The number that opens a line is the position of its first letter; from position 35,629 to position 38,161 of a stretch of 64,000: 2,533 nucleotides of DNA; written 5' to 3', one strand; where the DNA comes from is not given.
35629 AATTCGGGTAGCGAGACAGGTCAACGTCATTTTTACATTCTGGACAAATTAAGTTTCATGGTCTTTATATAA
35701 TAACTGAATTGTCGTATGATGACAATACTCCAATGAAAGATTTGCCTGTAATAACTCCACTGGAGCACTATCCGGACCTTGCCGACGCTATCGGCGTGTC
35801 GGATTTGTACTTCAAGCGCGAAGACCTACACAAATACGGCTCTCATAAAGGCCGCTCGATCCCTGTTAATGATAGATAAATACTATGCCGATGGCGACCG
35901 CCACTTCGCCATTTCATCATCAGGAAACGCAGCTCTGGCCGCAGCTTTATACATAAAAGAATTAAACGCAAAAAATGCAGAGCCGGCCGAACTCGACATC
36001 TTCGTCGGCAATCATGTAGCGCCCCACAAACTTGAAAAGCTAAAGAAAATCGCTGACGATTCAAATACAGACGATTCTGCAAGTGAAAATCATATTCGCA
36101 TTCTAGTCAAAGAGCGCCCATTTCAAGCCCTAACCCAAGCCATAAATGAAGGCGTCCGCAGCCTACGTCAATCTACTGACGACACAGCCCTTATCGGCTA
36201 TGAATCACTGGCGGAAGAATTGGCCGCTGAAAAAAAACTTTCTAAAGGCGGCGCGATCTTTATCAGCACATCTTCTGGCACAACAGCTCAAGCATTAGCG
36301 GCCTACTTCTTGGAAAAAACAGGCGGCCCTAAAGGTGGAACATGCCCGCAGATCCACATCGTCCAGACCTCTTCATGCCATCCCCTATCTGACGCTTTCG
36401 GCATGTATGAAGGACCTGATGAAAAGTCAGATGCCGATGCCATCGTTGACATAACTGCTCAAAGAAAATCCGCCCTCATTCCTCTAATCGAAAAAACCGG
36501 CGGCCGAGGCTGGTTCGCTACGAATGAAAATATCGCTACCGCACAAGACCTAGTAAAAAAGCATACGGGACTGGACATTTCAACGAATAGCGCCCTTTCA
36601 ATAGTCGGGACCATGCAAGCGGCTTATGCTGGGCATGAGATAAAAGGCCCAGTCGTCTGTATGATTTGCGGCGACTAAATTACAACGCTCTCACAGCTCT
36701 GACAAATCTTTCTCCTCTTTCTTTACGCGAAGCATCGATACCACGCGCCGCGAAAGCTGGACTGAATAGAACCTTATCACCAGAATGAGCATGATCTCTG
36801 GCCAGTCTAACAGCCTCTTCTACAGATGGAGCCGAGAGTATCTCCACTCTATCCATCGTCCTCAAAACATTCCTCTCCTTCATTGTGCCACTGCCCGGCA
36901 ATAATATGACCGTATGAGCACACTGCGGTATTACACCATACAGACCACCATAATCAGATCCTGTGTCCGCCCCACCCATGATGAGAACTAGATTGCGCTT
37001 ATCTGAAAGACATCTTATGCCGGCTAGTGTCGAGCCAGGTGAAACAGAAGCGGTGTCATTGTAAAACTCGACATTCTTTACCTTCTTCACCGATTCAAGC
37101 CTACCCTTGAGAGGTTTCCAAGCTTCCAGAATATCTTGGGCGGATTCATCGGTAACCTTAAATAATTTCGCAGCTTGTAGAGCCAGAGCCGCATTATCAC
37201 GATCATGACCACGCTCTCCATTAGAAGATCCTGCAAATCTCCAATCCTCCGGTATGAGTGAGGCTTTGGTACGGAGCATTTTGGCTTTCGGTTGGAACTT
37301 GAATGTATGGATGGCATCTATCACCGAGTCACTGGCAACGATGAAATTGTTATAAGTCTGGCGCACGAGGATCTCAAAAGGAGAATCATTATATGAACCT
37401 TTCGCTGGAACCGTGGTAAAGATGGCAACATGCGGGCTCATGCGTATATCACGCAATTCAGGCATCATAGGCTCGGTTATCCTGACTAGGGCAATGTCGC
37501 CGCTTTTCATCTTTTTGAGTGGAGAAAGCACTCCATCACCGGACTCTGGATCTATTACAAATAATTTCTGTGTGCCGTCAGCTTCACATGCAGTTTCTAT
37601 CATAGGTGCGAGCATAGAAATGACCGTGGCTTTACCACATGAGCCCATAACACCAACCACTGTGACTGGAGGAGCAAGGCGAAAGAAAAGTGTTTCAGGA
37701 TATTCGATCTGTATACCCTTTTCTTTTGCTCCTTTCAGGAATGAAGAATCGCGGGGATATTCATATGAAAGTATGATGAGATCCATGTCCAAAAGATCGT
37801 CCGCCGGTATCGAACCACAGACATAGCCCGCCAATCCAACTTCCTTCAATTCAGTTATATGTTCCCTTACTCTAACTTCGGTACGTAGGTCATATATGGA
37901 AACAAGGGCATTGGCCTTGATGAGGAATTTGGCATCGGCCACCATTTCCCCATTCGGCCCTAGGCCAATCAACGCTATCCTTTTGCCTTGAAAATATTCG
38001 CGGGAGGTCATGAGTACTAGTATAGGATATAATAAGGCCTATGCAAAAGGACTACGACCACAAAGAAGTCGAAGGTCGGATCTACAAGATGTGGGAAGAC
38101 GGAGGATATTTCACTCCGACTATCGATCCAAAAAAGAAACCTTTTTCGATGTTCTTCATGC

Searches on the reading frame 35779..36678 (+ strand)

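Call 75: search_protein_families(library=pfam, proteins=[window:35779-36678:+], max_evalue=0.0001)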
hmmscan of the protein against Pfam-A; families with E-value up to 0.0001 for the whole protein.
window:35779-36678:+ (299 aa): 1 family
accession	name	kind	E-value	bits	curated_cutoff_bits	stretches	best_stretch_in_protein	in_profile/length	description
PF00291.31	PALP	-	7.3e-18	65.3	35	1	38-298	53-295/295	Pyridoxal-phosphate dependent enzyme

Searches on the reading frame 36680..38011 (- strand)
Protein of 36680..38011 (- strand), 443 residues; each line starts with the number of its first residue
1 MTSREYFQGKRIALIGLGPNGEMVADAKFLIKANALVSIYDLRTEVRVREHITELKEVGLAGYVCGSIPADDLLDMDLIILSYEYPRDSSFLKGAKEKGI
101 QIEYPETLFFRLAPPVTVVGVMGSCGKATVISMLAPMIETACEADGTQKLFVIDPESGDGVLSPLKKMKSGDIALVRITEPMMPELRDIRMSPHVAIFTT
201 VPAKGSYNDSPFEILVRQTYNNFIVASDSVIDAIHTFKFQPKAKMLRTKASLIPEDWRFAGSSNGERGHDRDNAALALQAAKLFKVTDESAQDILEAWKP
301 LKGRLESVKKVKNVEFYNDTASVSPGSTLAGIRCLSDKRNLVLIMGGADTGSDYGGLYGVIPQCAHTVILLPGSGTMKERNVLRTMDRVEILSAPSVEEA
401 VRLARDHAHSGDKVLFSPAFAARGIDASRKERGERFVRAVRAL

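Call 16: search_protein_families(library=pfam, proteins=[window:36680-38011:-], max_evalue=0.00001)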
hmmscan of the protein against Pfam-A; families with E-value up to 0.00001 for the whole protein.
window:36680-38011:- (443 aa): 1 family
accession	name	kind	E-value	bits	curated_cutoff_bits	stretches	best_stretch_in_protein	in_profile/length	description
PF02875.26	Mur_ligase_C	-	1.2e-08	36.3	28.4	1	303-419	1-126/127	Mur ligase, glutamate ligase domain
